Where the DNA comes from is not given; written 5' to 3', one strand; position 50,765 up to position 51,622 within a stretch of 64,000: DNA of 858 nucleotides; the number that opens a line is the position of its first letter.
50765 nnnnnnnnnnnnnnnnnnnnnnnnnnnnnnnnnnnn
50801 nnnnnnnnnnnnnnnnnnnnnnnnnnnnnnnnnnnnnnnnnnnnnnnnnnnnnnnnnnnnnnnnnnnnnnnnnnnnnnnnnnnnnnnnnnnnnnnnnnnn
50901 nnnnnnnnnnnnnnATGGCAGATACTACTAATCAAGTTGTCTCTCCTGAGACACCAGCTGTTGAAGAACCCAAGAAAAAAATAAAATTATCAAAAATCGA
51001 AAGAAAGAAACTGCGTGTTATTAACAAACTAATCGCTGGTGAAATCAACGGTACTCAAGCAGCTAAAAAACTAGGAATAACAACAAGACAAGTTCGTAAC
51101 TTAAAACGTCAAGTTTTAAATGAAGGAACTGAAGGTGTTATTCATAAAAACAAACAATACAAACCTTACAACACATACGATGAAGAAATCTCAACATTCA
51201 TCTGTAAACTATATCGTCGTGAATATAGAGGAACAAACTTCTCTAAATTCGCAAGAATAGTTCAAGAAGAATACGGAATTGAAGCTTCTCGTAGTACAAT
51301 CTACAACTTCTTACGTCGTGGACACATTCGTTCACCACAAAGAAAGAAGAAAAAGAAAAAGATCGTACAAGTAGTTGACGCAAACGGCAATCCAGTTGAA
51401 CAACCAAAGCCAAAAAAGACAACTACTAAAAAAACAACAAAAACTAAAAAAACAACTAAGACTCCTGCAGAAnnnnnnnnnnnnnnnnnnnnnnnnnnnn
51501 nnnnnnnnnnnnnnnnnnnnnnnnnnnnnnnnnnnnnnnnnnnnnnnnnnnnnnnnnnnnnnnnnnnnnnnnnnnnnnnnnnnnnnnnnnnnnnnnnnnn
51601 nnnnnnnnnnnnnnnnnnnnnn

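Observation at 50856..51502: Transposase-derived HTH-only protein with a poly-Lys/KKTT tail under a consensus promoter, heading the ispG transcript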

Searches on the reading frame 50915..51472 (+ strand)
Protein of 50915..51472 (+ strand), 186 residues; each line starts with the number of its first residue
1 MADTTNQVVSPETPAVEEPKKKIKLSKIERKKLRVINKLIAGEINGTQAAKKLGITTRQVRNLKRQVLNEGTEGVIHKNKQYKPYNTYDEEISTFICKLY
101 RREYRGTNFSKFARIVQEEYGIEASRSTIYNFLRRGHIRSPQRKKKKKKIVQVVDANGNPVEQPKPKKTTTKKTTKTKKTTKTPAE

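Call 3: search_protein_families(library=pfam, proteins=[window:50915-51472:+], max_evalue=10)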
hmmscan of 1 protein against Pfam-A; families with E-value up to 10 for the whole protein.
window:50915-51472:+ (186 aa): 9 families
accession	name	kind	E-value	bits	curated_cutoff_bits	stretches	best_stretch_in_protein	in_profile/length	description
PF13518.12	HTH_28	-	5.8e-09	36.3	25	1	31-79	1-48/52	Helix-turn-helix domain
PF13384.12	HTH_23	-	1e-06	28.8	24.6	1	29-75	4-49/50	Homeodomain-like domain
PF13551.12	HTH_29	-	4.7e-06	27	28.1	1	38-91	7-61/64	Winged helix-turn helix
PF13565.12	HTH_32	-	0.00016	22.6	33.7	1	60-133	2-73/73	Homeodomain-like domain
PF01498.24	HTH_Tnp_Tc3_2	-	0.0029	18.3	31.5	1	102-146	9-52/72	Transposase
PF12728.13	HTH_17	-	0.0033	18.1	27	1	122-144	13-31/51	Helix-turn-helix domain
PF00376.29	MerR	-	0.017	15.4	28.2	1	48-62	4-18/38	MerR family regulatory protein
PF20659.2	MS_C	-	0.13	13.2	23.1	1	122-174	40-93/118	Malate synthase, C-terminal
PF05499.17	DMAP1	-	8.9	6.6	25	1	131-184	7-60/167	DNA methyltransferase 1-associated protein 1 (DMAP1)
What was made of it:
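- Checked: Pfam gives HTH_28, HTH_23, HTH_29 and HTH_32 (call 3).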

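Call 4: search_protein_families(library=ncbifam, proteins=[window:50915-51472:+], max_evalue=10)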
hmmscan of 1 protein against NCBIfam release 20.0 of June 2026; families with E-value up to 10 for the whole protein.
window:50915-51472:+ (186 aa): 5 families
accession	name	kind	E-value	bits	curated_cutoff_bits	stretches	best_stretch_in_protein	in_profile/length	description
NF033594.2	transpos_ISNCY_2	equivalog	2.1e-22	79.8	250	1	35-148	2-115/368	ISNCY family transposase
NF033577.2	transpos_IS481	equivalog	2.4e-10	40.4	224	1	32-152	2-121/284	IS481 family transposase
NF033545.0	transpos_IS630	equivalog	1.8e-08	34.2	100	1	44-148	13-119/299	IS630 family transposase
NF033516.0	transpos_IS3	equivalog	0.0012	18.2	160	1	26-149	85-191/369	IS3 family transposase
TIGR01764.1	excise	domain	0.076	13.4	28.8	1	124-141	13-30/49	excisionase family DNA-binding protein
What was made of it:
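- On ISNCY family transposase (NF033594): The score is 79.8 bits over model positions 2-115 only (call 4). E=2e-22 (call 4). No rve hit was found in Pfam or NCBIfam (calls 3, 4).
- Closest known: ISNCY-family DDE transposases. Different: It scores 79.8 bits against a cut-off of 250 (call 4).
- Checked: The transposase relationship holds: NCBIfam ISNCY_2 E=2e-22 over model positions 2-115 of 368, and IS481 E=2e-10, both far below full-length cut-offs (call 4).
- ISNCY_2 E=2e-22 over model positions 2-115 only (call 4). No homology to Hc1 or H-NS was detected: Pfam and NCBIfam gave only HTH and transposase families (calls 3, 4).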

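Call 6: find_homologous_proteins(query=window:50915-51472:+)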
Query window:50915-51472:+ (186 aa): 656 proteins with E <= 0.001 among 1624 candidates; the best 120 are listed.
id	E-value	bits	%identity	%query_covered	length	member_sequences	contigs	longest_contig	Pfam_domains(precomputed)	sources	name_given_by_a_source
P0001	4.9e-105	367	96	100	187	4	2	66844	PF13384.13,PF13551.13,PF13518.13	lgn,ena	-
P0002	1.8e-97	342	94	88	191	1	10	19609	PF13384.13,PF13551.13,PF13518.13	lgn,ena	-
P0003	6.7e-97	340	93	88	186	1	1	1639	PF13384.13,PF13551.13,PF13518.13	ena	-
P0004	1.3e-96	340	94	87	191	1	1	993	PF13384.13,PF13551.13,PF13518.13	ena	-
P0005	6.1e-96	337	93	88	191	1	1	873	PF13384.13,PF13551.13,PF13518.13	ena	-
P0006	3.2e-95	335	94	88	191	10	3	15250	PF13384.13,PF13551.13,PF13518.13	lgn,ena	-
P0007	1.2e-92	327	93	87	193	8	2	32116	PF13384.13,PF13551.13,PF13518.13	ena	-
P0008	5.6e-77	276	82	82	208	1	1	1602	PF13384.13,PF13551.13,PF13518.13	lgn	-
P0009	5.0e-76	273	80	87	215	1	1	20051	PF13384.13,PF13551.13,PF13518.13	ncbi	-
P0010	9.6e-75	268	82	82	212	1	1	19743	PF13384.13,PF13551.13,PF13518.13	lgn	-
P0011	5.1e-74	266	80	88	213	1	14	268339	PF13384.13,PF13551.13,PF13518.13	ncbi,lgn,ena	-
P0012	7.9e-74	265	74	97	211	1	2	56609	PF13384.13,PF13551.13,PF13518.13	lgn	-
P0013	8.1e-74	265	74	97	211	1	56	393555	PF13384.13,PF13551.13,PF13518.13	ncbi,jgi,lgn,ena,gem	jgi:hypothetical protein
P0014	2.0e-73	264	80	82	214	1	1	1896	PF13384.13,PF13551.13,PF13518.13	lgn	-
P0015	3.0e-73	264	71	98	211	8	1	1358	PF13384.13,PF13551.13,PF13518.13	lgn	-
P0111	8.1e-69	249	75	88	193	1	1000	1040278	PF13384.13,PF13551.13,PF13518.13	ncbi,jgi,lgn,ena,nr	ncbi:integrase catalytic region [Staphylococcus sp. CAG:324]|jgi:hypothetical protein|nr:helix-turn-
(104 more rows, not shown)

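Call 8: find_encoding_contigs(protein=P0111, flank=5000, max_places=3)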
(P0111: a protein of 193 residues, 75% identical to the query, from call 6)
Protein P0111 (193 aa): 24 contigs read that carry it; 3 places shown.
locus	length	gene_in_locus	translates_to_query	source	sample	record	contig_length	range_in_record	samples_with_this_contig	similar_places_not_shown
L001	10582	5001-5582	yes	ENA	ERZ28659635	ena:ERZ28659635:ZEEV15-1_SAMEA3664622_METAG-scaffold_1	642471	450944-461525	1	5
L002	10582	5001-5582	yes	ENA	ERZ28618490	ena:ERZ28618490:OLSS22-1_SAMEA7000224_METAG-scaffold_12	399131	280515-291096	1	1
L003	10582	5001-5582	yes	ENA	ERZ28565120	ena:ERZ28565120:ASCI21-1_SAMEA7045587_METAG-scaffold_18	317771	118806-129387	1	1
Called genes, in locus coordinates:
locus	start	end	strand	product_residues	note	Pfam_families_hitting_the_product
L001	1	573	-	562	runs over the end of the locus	PF03485:Arg_tRNA_synt_N, PF00133:tRNA-synt_1 (faint), PF00750:tRNA-synt_1d, PF01406:tRNA-synt_1e (weak), PF09334:tRNA-synt_1g (faint), PF05746:DALR_1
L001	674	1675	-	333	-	PF00480:ROK (faint), PF01869:BcrAD_BadFG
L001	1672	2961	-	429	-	PF02056:Glyco_hydro_4, PF11975:Glyco_hydro_4C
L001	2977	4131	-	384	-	PF00438:S-AdoMet_synt_N, PF02772:S-AdoMet_synt_M, PF02773:S-AdoMet_synt_C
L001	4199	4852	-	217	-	PF00849:PseudoU_synth_2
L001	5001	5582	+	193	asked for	PF13384:HTH_23 (faint), PF13518:HTH_28 (weak), PF13551:HTH_29 (faint)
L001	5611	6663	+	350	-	PF04551:GcpE, PF26540:GcpE_C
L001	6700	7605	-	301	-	PF01261:AP_endonuc_2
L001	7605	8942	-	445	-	PF00270:DEAD, PF04851:ResIII, PF00271:Helicase_C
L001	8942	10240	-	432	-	PF00919:UPF0004, PF04055:Radical_SAM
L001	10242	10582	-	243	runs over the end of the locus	PF20260:PUA_4, PF04452:Methyltrans_RNA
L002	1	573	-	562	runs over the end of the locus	PF03485:Arg_tRNA_synt_N, PF00133:tRNA-synt_1 (faint), PF00750:tRNA-synt_1d, PF01406:tRNA-synt_1e (weak), PF09334:tRNA-synt_1g (faint), PF05746:DALR_1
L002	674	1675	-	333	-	PF00480:ROK (faint), PF01869:BcrAD_BadFG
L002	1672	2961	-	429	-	PF02056:Glyco_hydro_4, PF11975:Glyco_hydro_4C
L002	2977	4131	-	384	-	PF00438:S-AdoMet_synt_N, PF02772:S-AdoMet_synt_M, PF02773:S-AdoMet_synt_C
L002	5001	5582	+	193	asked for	PF13384:HTH_23 (faint), PF13518:HTH_28 (weak), PF13551:HTH_29 (faint)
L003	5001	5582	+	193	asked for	PF13384:HTH_23 (faint), PF13518:HTH_28 (weak), PF13551:HTH_29 (faint)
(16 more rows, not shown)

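Call 9: find_encoding_contigs(protein=P0013, flank=5000, max_places=3)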
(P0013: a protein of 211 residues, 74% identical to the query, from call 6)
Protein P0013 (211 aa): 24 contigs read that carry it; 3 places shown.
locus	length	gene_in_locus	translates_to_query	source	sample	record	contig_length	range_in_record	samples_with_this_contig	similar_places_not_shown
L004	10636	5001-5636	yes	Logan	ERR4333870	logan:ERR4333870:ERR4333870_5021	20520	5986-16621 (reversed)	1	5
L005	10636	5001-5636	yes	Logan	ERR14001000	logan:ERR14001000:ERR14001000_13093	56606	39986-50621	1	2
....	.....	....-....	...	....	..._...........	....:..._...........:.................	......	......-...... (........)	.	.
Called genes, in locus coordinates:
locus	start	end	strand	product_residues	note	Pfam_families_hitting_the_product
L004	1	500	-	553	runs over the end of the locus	PF03485:Arg_tRNA_synt_N, PF00750:tRNA-synt_1d, PF01921:tRNA-synt_1f (faint), PF09334:tRNA-synt_1g (faint), PF05746:DALR_1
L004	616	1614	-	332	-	PF00480:ROK (faint), PF01869:BcrAD_BadFG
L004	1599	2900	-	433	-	PF02056:Glyco_hydro_4, PF11975:Glyco_hydro_4C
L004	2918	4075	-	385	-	PF00438:S-AdoMet_synt_N, PF02772:S-AdoMet_synt_M, PF02773:S-AdoMet_synt_C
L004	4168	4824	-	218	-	PF00849:PseudoU_synth_2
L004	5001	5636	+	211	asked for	PF13384:HTH_23 (faint), PF13518:HTH_28 (weak), PF13551:HTH_29 (faint)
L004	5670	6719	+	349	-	PF04551:GcpE, PF26540:GcpE_C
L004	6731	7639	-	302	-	PF01261:AP_endonuc_2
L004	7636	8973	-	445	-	PF04851:ResIII, PF00270:DEAD, PF00271:Helicase_C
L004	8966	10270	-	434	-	PF00919:UPF0004, PF04055:Radical_SAM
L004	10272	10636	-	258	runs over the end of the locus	PF20260:PUA_4, PF04452:Methyltrans_RNA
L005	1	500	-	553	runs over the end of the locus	PF03485:Arg_tRNA_synt_N, PF00750:tRNA-synt_1d, PF01921:tRNA-synt_1f (faint), PF09334:tRNA-synt_1g (faint), PF05746:DALR_1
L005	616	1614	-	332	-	PF00480:ROK (faint), PF01869:BcrAD_BadFG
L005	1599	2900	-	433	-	PF02056:Glyco_hydro_4, PF11975:Glyco_hydro_4C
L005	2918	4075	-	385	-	PF00438:S-AdoMet_synt_N, PF02772:S-AdoMet_synt_M, PF02773:S-AdoMet_synt_C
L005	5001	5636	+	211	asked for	PF13384:HTH_23 (faint), PF13518:HTH_28 (weak), PF13551:HTH_29 (faint)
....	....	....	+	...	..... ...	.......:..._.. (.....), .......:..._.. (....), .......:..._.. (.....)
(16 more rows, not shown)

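Call 11: find_related_loci(query=window:50915-51472:+, collection=genome_contigs, flank=4000)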
Query window:50915-51472:+ (186 aa) in genome_contigs; peptide patterns used: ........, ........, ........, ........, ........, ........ (x = any residue, [..] = any of these).
600 stretches matched a pattern (row limit reached: there are more); 9 encode a relative of the query (tblastn E <= 1e-3); 9 distinct loci.
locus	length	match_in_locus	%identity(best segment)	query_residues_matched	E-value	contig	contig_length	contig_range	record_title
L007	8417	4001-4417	81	7-144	3e-72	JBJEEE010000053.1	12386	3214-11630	MAG: Bacilli bacterium isolate LOHA10_bin.030 NODE_2529_length_12386_cov_6.891088, whole genome shotgun sequence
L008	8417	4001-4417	81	7-144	2e-72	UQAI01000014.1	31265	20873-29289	uncultured Mollicutes bacterium isolate UMGS75 genome assembly, contig: NODE_265_length_31265_cov_9.429606, whole genome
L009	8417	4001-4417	81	7-144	2e-72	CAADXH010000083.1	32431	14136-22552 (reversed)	MAG TPA_asm: Bacilli bacterium, isolate HGM10607, WGS project CAADXH010000000 data, contig: ERS396321_61_k85_152518, who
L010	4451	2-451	78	10-159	4e-72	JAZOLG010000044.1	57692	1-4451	MAG: Bacilli bacterium isolate T1900045656_YK20190350.MAGScoT_cleanbin_000009 SGB_8238_k141_302530, whole genome shotgun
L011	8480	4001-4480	70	1-163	1e-71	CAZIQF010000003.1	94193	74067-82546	MAG TPA_asm: uncultured Staphylococcaceae bacterium isolate binchicken_co370_320 genome assembly, contig: NODE_344_lengt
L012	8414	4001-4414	81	7-143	1e-71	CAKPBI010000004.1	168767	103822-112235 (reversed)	MAG: uncultured Bacilli bacterium isolate REFINED_METABAT215_TOP10_CONTIGS_1500_ASSEMBLY_K77_MERGED__Hadza_MoBio_hadza-I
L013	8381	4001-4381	71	34-161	2e-62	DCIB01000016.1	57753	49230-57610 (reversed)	MAG TPA_asm: Bacillales bacterium UBA1737 UBA1737_contig_4401, whole genome shotgun sequence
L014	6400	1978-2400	61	1-142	8e-51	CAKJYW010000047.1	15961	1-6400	Bacilli bacterium isolate MAG-R001 genome assembly, contig: k141_131822, whole genome shotgun sequence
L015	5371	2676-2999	71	34-142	4e-47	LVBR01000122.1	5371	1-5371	MAG: Acholeplasmatales bacterium Tener_01 Tener_01_contig_300425, whole genome shotgun sequence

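Call 16: search_protein_representatives(protein=window:50915-51472:+)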
Query: 186 residues. Proteins with E-value up to 0.001 (for the whole library): 1414; up to 1e-10: 119; up to 1e-30: 8. The best 150 are listed.
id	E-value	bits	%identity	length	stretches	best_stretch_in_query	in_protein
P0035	1.2e-72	259.8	76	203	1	5-184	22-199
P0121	3.2e-66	239.0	80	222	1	12-152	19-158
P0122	4.1e-49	183.3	61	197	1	9-181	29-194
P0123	1.9e-41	158.4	74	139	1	10-110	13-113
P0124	1.7e-36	142.3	77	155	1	71-153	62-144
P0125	1.6e-35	139.1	77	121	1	84-173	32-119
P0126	2.2e-35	138.7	72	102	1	53-149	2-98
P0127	1.8e-34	135.7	75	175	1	17-104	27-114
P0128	2.8e-30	122.1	71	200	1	87-175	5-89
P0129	1.9e-29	119.4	48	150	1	22-147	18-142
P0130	5.0e-26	108.2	69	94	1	99-182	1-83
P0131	3.7e-24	102.2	58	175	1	59-169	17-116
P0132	2.5e-20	89.7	64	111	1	10-86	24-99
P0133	1.3e-19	87.4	28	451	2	28-149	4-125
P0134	9.3e-19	84.6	39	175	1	21-163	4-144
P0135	1.8e-18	83.6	37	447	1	22-149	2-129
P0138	4.5e-17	79.1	38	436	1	23-150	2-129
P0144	1.1e-15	74.6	37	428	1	26-149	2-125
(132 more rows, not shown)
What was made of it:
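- All other hits are at 40% or less and are led by 420-450-aa transposases, alongside short proteins and fragments (call 16).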

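Call 18: find_encoding_contigs(protein=P0129, flank=4000, max_places=3)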
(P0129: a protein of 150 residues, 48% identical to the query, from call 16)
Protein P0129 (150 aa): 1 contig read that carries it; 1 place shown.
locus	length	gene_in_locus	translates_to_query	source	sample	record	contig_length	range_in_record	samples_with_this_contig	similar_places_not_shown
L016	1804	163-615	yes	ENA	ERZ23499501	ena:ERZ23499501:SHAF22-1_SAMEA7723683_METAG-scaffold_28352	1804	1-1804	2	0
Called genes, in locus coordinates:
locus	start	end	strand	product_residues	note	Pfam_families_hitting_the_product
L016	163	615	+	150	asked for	-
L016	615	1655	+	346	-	PF04551:GcpE, PF26540:GcpE_C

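Call 19: find_encoding_contigs(protein=P0122, flank=4000, max_places=3)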
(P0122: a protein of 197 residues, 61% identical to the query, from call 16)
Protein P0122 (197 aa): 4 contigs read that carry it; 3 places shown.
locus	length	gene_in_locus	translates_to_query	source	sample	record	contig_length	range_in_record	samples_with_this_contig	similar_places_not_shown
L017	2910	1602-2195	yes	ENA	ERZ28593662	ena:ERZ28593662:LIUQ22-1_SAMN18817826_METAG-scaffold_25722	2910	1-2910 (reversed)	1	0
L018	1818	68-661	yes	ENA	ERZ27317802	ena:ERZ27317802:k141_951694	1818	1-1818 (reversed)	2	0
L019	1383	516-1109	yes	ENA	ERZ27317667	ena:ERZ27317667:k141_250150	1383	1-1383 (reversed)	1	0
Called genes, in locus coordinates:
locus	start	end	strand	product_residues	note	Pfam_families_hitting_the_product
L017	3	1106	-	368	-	?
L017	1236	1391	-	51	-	PF00471:Ribosomal_L33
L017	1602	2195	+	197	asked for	PF13518:HTH_28 (faint)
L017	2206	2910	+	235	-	?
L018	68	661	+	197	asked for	PF13518:HTH_28 (faint)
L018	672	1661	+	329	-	PF04551:GcpE, PF26540:GcpE_C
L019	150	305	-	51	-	PF00471:Ribosomal_L33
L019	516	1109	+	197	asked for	PF13518:HTH_28 (faint)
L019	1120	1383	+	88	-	?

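Call 28: find_related_loci(query=A1, collection=metagenome_contigs, flank=3000)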
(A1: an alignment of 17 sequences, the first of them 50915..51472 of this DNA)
Query A1 (186 aa) in metagenome_contigs; peptide patterns used: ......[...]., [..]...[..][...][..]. (x = any residue, [..] = any of these).
600 stretches matched a pattern (row limit reached: there are more); 50 encode a relative of the query (tblastn E <= 1e-3); 50 distinct loci.
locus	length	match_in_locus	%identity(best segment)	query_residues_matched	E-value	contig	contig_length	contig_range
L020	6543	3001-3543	74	3-182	1e-77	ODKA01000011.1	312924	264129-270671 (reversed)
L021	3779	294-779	75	17-180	1e-76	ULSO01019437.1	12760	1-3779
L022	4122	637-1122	75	17-180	1e-76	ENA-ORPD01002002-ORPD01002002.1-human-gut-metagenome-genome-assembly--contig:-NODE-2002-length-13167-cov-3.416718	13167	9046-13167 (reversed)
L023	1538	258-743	75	17-180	1e-80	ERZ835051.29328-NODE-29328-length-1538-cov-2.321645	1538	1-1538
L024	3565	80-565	75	17-180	2e-76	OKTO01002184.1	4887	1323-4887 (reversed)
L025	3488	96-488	86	17-149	8e-73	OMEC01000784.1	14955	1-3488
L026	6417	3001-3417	81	7-144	8e-72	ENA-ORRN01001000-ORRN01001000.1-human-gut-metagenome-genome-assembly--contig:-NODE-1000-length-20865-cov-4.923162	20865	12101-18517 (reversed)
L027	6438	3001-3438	75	8-153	6e-72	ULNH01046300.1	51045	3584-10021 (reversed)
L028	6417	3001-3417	81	7-144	8e-72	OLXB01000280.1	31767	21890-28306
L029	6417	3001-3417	81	7-144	8e-72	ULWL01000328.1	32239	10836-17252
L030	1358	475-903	76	17-163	1e-75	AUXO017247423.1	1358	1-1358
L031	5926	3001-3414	81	7-143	4e-71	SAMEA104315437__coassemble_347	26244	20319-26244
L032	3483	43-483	80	4-150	8e-71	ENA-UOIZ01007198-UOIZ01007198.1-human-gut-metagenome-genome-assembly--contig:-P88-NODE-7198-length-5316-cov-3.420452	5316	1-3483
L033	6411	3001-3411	79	8-143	1e-69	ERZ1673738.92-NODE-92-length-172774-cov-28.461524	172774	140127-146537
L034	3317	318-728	79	8-143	8e-70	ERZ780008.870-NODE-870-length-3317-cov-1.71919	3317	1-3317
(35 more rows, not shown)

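Call 35: search_solved_structures(query=A1, max_evalue=1, show_alignments=2)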
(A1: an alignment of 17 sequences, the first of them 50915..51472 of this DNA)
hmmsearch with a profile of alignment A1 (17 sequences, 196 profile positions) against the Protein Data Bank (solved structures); distinct sequences matched with E-value up to 1: 4.
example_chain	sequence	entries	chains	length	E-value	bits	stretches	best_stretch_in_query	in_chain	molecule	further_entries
1rp3_A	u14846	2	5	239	0.066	15.9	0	17-81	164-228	RNA polymerase sigma factor SIGMA-28 (FliA) | RNA polymerase sigma factor FliA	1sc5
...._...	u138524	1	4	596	0.17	14.5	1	29-119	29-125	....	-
7svw_A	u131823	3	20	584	0.19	14.4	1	29-119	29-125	TnsB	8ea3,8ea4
8rdu_R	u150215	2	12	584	0.19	14.3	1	29-119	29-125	TnsB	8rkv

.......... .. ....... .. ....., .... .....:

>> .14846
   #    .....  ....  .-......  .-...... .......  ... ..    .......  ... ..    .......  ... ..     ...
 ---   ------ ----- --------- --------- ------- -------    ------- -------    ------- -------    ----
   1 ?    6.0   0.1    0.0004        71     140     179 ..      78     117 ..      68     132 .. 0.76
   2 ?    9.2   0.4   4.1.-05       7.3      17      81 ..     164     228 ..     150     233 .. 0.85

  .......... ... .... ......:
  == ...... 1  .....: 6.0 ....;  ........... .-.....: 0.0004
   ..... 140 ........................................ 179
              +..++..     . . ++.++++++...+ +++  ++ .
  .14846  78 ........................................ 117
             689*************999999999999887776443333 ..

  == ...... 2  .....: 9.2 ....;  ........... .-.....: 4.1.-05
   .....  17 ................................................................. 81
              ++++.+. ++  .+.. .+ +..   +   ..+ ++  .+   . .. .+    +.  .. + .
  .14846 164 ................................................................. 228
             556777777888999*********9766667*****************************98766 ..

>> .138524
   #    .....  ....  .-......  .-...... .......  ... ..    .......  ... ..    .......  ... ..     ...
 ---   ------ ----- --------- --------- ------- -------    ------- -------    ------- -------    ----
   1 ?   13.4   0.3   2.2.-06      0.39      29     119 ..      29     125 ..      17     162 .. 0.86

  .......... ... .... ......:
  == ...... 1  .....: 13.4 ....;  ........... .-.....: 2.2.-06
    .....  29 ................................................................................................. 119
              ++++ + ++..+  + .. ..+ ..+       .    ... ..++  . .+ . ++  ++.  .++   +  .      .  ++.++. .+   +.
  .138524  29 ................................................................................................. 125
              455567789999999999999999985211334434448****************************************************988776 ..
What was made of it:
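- Tried and rejected: Sequence search of the PDB: only marginal hits, to sigma-28 region 4 and TnsB (call 35).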

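Call 38: predict_structure(alignment_id=A1)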
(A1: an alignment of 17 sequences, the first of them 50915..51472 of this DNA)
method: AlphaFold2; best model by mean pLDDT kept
length: 186 residues; sequences in the alignment: 17
mean_pLDDT: 76.6   pTM: 0.44
mean pLDDT of the five models: 76.6, 74.5, 73.7, 73.7, 73.2
residues with pLDDT >= 90: 71; 70-90: 48; 50-70: 47; < 50: 20
segments of 3 or more residues with pLDDT < 50: 1-16
pLDDT, mean of each block of 10 residues (from residue 1): 44 49 81 94 94 94 91 75 80 94 91 92 88 90 72 56 57 53 49
secondary structure, 60 per line:
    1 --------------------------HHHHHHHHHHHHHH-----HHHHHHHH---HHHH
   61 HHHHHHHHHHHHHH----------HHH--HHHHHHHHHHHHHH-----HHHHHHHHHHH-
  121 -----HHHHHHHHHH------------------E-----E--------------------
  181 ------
elements in order: H27-40 H46-53 H57-74 H90-103 H109-119 H126-135
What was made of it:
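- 50915..50986 (+): Variable, predicted-disordered N-terminal extension (residues 1-24). AF2 pLDDT is below 50 for residues 1-16 (call 38).
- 50987..51346 (+): Conserved 120-aa core (residues 25-144). It has two three-helix HTH subdomains (helices 27-74 and 90-135) joined by the conserved linker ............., and it ends in IRSPQRK. AF2 pLDDT is above 90 (call 38).
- On Paired-like bipartite HTH DNA-binding domain: The AF2 model has helices 27-40, 46-53 and 57-74, then 90-103, 109-119 and 126-135, with pLDDT above 90 (call 38).
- There is no ligand-sensing domain (calls 3, 38). No binding pocket is evident (call 38).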
